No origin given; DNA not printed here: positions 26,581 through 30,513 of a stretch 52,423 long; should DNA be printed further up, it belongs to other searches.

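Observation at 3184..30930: One uninterrupted 27.7-kb ORF: a 9,248-aa SLH-anchored filamentous surface protein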

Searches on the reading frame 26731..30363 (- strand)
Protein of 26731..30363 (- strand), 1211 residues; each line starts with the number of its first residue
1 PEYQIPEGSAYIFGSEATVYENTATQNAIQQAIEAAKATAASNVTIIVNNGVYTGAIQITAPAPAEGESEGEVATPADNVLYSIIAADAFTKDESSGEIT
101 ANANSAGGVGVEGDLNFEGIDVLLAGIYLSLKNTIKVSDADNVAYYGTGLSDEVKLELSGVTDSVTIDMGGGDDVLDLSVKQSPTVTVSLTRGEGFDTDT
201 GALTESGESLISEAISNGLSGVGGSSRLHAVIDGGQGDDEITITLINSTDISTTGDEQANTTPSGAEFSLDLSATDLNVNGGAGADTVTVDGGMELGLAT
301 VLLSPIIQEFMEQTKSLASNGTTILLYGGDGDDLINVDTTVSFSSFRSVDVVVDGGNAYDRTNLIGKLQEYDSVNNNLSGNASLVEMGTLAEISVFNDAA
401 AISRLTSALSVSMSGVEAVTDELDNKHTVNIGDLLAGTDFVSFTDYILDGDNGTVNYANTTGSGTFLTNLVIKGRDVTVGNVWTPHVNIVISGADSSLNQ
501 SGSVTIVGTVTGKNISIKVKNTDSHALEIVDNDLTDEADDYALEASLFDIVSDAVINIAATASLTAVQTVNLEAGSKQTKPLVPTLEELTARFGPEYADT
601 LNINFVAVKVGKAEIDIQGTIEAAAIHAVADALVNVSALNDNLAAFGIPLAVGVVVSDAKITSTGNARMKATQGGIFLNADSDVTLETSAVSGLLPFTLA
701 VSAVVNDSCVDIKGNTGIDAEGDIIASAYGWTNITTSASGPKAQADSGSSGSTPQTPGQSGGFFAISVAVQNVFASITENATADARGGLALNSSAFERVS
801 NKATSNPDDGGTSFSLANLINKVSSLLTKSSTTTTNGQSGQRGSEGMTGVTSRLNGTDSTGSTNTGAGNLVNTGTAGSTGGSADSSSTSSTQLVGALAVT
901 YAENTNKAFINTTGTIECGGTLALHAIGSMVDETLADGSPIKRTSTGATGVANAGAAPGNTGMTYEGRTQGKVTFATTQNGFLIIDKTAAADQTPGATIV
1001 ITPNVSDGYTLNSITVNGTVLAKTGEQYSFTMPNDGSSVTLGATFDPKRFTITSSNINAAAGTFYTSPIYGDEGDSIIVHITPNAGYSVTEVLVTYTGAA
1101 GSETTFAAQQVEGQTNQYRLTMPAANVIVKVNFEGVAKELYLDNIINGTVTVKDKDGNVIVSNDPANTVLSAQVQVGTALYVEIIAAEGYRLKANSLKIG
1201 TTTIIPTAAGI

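Call 26: find_homologous_proteins(query=window:26731-30363:-, max_evalue=0.00001)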
Query window:26731-30363:- (1211 aa): 11 proteins with E <= 0.00001 among 8000 candidates.
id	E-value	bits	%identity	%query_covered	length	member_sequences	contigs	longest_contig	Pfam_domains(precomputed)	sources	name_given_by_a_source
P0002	0.0e+0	1369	58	100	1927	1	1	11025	PF18998.7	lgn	-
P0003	0.0e+0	1200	62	81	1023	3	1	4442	PF18998.7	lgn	-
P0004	0.0e+0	1147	67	73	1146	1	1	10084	-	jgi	jgi:hypothetical protein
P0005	0.0e+0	1078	68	67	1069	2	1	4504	-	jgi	-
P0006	0.0e+0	1075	50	100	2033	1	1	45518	PF18998.7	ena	-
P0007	0.0e+0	1075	63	74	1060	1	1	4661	-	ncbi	-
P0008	2.9e-210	719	41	96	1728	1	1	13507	-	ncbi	ncbi:MAG: beta strand repeat-containing protein, partial [Lawsonibacter sp.]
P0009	2.1e-201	690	44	78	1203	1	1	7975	-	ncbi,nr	ncbi:MAG: hypothetical protein VB071_08350, partial [Lawsonibacter sp.]|nr:hypothetical protein [Law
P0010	3.9e-188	646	47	66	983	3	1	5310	-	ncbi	ncbi:MAG: hypothetical protein RR361_00710, partial [Anaerovorax sp.]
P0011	8.1e-56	208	28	67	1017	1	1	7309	-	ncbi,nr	ncbi:MAG: hypothetical protein PHT21_11015, partial [Lachnospiraceae bacterium]|nr:hypothetical prot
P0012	2.1e-45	173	30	78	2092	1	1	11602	-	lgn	-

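Call 28: find_encoding_contigs(protein=P0006, flank=10000)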
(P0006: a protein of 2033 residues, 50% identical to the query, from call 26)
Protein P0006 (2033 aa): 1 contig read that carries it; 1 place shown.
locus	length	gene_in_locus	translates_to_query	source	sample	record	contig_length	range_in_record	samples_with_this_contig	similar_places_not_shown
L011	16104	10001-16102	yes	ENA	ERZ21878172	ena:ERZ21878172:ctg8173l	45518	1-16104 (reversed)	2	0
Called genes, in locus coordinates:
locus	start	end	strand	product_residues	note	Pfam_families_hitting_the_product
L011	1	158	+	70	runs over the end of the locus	-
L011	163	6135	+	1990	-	PF09479:Flg_new, PF13620:CarboxypepD_reg (weak), PF00395:SLH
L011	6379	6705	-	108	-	PF13560:HTH_31, PF01381:HTH_3, PF12844:HTH_19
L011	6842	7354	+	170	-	-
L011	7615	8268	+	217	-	PF10057:MpsC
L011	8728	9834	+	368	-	PF25062:ARM_TT21_N (faint), PF13181:TPR_8 (faint), PF12895:ANAPC3 (faint), PF25060:ARM_TT21_2nd (faint), PF12569:NatA_aux_su (weak), PF13371:TPR_9, PF13432:TPR_16 (weak), PF23914:TPR_CcmH_CycH (weak), +6 more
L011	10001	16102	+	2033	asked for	PF18998:Flg_new_2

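Call 31: find_encoding_contigs(protein=P0002, flank=10000)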
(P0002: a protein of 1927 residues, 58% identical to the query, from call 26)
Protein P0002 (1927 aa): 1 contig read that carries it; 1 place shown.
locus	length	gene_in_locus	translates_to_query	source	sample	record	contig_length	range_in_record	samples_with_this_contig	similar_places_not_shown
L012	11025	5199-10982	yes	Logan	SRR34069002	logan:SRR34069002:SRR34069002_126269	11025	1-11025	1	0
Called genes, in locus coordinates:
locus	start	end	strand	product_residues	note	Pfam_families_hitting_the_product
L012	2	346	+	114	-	?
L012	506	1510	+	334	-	PF07833:Cu_amine_oxidN1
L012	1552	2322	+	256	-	PF07833:Cu_amine_oxidN1, PF02493:MORN (weak)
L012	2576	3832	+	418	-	-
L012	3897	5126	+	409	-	PF13181:TPR_8 (faint), PF00515:TPR_1 (faint), PF07719:TPR_2 (faint), PF13371:TPR_9 (faint), PF13432:TPR_16 (faint)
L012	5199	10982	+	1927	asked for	PF18998:Flg_new_2 (faint)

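Call 32: find_encoding_contigs(protein=P0008, flank=10000)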
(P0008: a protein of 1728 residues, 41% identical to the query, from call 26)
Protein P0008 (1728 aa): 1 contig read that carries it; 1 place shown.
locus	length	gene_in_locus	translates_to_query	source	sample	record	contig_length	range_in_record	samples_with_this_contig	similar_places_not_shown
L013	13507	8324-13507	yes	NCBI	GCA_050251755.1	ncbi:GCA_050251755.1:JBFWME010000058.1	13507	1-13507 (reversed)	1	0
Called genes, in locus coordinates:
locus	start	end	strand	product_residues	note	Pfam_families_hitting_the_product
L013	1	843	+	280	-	PF00892:EamA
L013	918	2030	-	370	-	PF00480:ROK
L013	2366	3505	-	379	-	PF04346:EutH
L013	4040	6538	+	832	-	PF13191:AAA_16 (weak), PF13401:AAA_22 (weak), PF25199:nSTAND_NTPase5 (faint), PF25873:WHD_MalT, PF17874:TPR_MalT (weak), PF00196:GerE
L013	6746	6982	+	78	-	-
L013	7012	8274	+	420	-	PF12895:ANAPC3 (faint), PF13371:TPR_9 (faint), PF13431:TPR_17 (faint), PF25060:ARM_TT21_2nd (faint), PF00515:TPR_1 (faint), PF13424:TPR_12 (weak), PF14559:TPR_19 (weak), PF23914:TPR_CcmH_CycH (weak), +5 more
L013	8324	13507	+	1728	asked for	?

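Call 33: find_encoding_contigs(protein=P0012, flank=10000)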
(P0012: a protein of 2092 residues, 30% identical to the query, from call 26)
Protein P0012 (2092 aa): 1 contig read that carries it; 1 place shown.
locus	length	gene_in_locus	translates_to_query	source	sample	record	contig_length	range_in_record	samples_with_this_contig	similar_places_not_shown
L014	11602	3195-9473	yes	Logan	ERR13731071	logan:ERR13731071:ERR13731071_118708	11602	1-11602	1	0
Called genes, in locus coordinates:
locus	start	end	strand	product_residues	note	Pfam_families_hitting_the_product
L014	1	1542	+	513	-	?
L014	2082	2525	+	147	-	PF04397:LytTR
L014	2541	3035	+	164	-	-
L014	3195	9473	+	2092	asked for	-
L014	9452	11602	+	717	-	?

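Call 34: find_encoding_contigs(protein=P0004, flank=10000)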
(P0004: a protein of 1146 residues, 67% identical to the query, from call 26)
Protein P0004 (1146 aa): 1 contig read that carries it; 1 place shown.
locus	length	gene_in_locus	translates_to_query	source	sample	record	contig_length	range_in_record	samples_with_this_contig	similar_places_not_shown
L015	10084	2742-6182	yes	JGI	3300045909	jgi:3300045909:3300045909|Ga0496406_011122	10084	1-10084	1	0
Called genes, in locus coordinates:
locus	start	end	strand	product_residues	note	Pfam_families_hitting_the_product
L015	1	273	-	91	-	?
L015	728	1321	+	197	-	PF01966:HD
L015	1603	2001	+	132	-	-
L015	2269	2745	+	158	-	PF00515:TPR_1 (faint), PF07719:TPR_2 (faint), PF13432:TPR_16 (weak)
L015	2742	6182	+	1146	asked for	-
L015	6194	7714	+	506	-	PF18998:Flg_new_2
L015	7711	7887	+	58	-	-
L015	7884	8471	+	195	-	-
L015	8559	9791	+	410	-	-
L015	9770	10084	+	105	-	?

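Call 58: predict_structure(alignment_id=A1)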
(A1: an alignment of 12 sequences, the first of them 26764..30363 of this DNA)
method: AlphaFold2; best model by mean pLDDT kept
length: 1200 residues; sequences in the alignment: 12
mean_pLDDT: 68.3   pTM: 0.44
mean pLDDT of the five models: 68.3, 66.3, 66.2, 64.3, 62.1
residues with pLDDT >= 90: 180; 70-90: 497; 50-70: 251; < 50: 272
segments of 3 or more residues with pLDDT < 50: 1-4, 65-77, 257-261, 298-302, 366-444, 463-466, 525-547, 599-604, 744-760, 807-815, 829-844, 856-894, 938-978
pLDDT, mean of each block of 10 residues (from residue 1): 55 83 81 80 82 80 46 42 85 67 75 83 78 78 87 86 88 89 77 68 77 74 66 90 81 55 66 82 86 60 63 63 79 74 57 63 51 41 40 31 30 35 34 34 59 79 56 89 84 67 92 90 53 37 42 90 92 90 66 54 60 94 94 86 62 87 96 92 91 68 92 96 93 87 43 35 77 94 92 89 59 47 54 27 50 48 31 24 25 57 86 87 83 61 29 22 24 37 62 68 75 81 76 72 75 63 71 83 78 83 86 86 85 73 71 80 63 73 74 55
secondary structure, 60 per line:
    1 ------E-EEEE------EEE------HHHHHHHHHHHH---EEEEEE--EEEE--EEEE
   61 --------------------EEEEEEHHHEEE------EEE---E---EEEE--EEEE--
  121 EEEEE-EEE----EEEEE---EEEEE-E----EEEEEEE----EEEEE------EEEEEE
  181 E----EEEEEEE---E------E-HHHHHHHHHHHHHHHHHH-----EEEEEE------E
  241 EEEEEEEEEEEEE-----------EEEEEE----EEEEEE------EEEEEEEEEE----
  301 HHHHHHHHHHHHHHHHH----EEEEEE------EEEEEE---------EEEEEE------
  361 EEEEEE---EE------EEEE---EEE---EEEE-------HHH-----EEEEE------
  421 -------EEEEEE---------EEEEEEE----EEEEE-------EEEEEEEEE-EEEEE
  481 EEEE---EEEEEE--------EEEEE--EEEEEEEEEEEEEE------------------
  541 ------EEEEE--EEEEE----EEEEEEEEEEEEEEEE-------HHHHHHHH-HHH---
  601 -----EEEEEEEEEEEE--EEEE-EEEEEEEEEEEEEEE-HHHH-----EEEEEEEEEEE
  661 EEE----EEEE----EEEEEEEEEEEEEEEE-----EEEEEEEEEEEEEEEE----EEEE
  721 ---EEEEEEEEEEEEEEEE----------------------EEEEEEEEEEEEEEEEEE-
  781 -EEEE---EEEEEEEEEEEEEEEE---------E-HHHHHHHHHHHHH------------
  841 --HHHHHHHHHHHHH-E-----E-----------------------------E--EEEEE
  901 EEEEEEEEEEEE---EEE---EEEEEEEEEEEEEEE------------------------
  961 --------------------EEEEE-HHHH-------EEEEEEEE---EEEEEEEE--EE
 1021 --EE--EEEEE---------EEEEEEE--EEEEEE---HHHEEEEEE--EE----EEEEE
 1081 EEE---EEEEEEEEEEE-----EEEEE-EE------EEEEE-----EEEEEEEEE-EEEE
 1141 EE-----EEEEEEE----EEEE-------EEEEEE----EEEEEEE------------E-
elements in order (helices of 4 or more, strands of 3 or more residues): E9-12 E19-21 H28-39 E43-48 E51-54 E57-60 E81-86 E90-92 E99-101 E109-112 E115-118 E121-125 E127-129 E134-138 E142-146 E153-159 E164-168 E175-181 E186-192 H205-222 E228-233 E240-253 E265-270 E275-280 E287-296 H301-317 E322-327 E334-339 E349-354 E361-366 E378-381 E385-387 E391-394 E410-414 E428-433 E443-449 E454-458 E466-474 E476-484 E488-493 E502-506 E509-522 E547-551 E554-558 E563-578 H586-593 E606-617 E620-623 E625-639 H641-644 E650-663 E668-671 E676-691 E697-712 E717-720 E724-739 E762-779 E782-785 E789-804 H816-828 H843-855 E896-912 E916-918 E922-936 E981-985 H987-990 E998-1005 E1009-1016 E1027-1031 E1041-1047 E1050-1055 E1062-1067 E1076-1083 E1087-1097 E1103-1107 E1117-1121 E1127-1135 E1137-1142 E1148-1154 E1159-1162 E1170-1175 E1180-1186

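Call 61: fold_search(model_id=the predicted structure, library=pdb)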
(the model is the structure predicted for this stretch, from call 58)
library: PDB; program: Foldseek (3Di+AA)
matches with E <= 10: 669; with E <= 0.001: 0
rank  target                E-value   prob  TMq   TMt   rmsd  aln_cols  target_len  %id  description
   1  5fob_C                2.0e-02  0.44  0.06  0.17  18.0       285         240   14  Crystal Structure of Human Complement C3b in complex with Smallpox Inhibitor of Complement (SPICE) (released 2016-04-06)
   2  6bcs                  2.7e-02  0.85  0.04  0.21  17.6       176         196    7  LilrB2 D1D2 domains complexed with benzamidine (released 2018-09-05)
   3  1j86_A                2.9e-02  0.69  0.04  0.20  18.3       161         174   11  HUMAN HIGH AFFINITY FC RECEPTOR FC(EPSILON)RI(ALPHA), MONOCLINIC CRYSTAL FORM 2 (released 2001-08-29)
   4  6xi3                  3.1e-02  0.47  0.04  0.12  20.1       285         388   15  Crystal structure of tetra-tandem repeat in extending region of large adhesion protein (released 2020-10-14)
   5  1h9v                  3.7e-02  0.66  0.05  0.23  21.1       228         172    9  Human Fc-gamma-Receptor IIa (FcgRIIa), monoclinic (released 2001-06-21)
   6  1g0x                  3.9e-02  0.69  0.04  0.21  16.3       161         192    7  CRYSTAL STRUCTURE OF THE LIGAND BINDING DOMAIN OF LIR-1 (ILT2) (released 2001-01-17)
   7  2fcb                  4.7e-02  0.66  0.05  0.23  21.4       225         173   11  HUMAN FC GAMMA RECEPTOR IIB ECTODOMAIN (CD32) (released 2000-03-01)
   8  5fmv_A                4.7e-02  0.41  0.04  0.12  20.6       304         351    6  Crystal structure of human CD45 extracellular region, domains d1-d4 (released 2016-03-23)
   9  5n47_F                5.1e-02  0.51  0.05  0.16  19.8       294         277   13  Structure of Anticalin N7E in complex with the three-domain fragment Fn7B8 of human oncofetal fibronectin (released 2018-02-14)
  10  4rm6                  5.1e-02  0.12  0.11  0.14  23.9       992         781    9  Crystal structure of Hemopexin Binding Protein (released 2016-05-18)
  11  1fcg                  5.3e-02  0.72  0.04  0.24  18.0       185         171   11  ECTODOMAIN OF HUMAN FC GAMMA RECEPTOR, FCGRIIA (released 2000-04-12)
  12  3ry4                  5.6e-02  0.72  0.05  0.24  20.8       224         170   11  1.5 Angstrom resolution structure of glycosylated fcgammariia (low-responder polymorphism) (released 2011-08-31)
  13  3wjl_C                6.6e-02  0.60  0.05  0.24  21.0       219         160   12  Crystal structure of IIb selective Fc variant, Fc(V12), in complex with FcgRIIb (released 2013-11-13)
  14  1fnf                  6.9e-02  0.47  0.05  0.12  20.0       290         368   13  FRAGMENT OF HUMAN FIBRONECTIN ENCOMPASSING TYPE-III REPEATS 7 THROUGH 10 (released 1996-01-29)
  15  8yot_B                6.9e-02  0.28  0.05  0.11  19.9       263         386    9  Nanobody in complex with LILRB3 (released 2025-06-18)
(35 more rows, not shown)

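Call 80: search_solved_structures(query=A1, max_evalue=1)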
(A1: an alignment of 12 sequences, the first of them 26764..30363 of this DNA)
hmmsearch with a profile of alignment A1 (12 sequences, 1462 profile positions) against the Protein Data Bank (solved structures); distinct sequences matched with E-value up to 1: 1.
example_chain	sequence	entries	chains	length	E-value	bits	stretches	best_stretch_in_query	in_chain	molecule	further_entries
8bl6_A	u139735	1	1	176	0.5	11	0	1272-1347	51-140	dIG14-scdim-EF62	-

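Call 90: fold_search(model_id=the predicted structure, library=viral)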
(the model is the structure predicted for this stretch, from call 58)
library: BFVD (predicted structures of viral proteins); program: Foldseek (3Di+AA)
matches with E <= 10: 395; with E <= 0.001: 6
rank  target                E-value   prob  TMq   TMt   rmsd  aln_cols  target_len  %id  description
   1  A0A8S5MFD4            5.2e-08  1.00  0.08  0.29  12.5       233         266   21  Bacterial repeat domain-containing protein [Podoviridae sp. ct9P15]
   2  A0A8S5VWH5            5.2e-06  1.00  0.09  0.09  12.6       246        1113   14  (no name in the UniProt tables at hand)
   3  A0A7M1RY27            4.5e-05  1.00  0.07  0.10  15.9       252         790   16  Bacterial repeat domain-containing protein [uncultured phage cr273_1]
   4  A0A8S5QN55            9.1e-05  1.00  0.07  0.12  16.3       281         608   10  Tyrosine phosphatase family protein [Ackermannviridae sp. ctQad106]
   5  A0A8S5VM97            2.2e-04  1.00  0.08  0.13  12.5       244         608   13  (no name in the UniProt tables at hand)
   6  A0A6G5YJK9            6.4e-04  0.99  0.08  0.12  23.9       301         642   14  (no name in the UniProt tables at hand)
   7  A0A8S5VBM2            1.4e-03  1.00  0.08  0.15  12.1       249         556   17  Uncharacterized protein [Myoviridae sp. ctbEa13]
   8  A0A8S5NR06            1.4e-03  1.00  0.07  0.19  20.8       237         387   16  Uncharacterized protein [Myoviridae sp. ctj3P51]
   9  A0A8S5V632            3.3e-03  1.00  0.06  0.11  14.6       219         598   10  Tyrosine phosphatase family protein [Myoviridae sp. ct4uh47]
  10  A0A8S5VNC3            3.4e-03  1.00  0.08  0.11  11.7       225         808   15  (no name in the UniProt tables at hand)
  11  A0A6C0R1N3            4.5e-03  0.82  0.06  0.07  19.7       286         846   15  PKD/Chitinase domain-containing protein [Alteromonas phage vB_AmeM_PT11-V22]
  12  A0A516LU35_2          6.1e-03  0.97  0.08  0.10  14.1       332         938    8  (no name in the UniProt tables at hand)
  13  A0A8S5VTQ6            1.4e-02  0.96  0.07  0.19  16.7       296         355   12  (no name in the UniProt tables at hand)
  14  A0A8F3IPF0            1.4e-02  0.41  0.04  0.06  20.1       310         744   11  (no name in the UniProt tables at hand)
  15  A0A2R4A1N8            1.7e-02  0.51  0.04  0.07  21.5       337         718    9  (no name in the UniProt tables at hand)
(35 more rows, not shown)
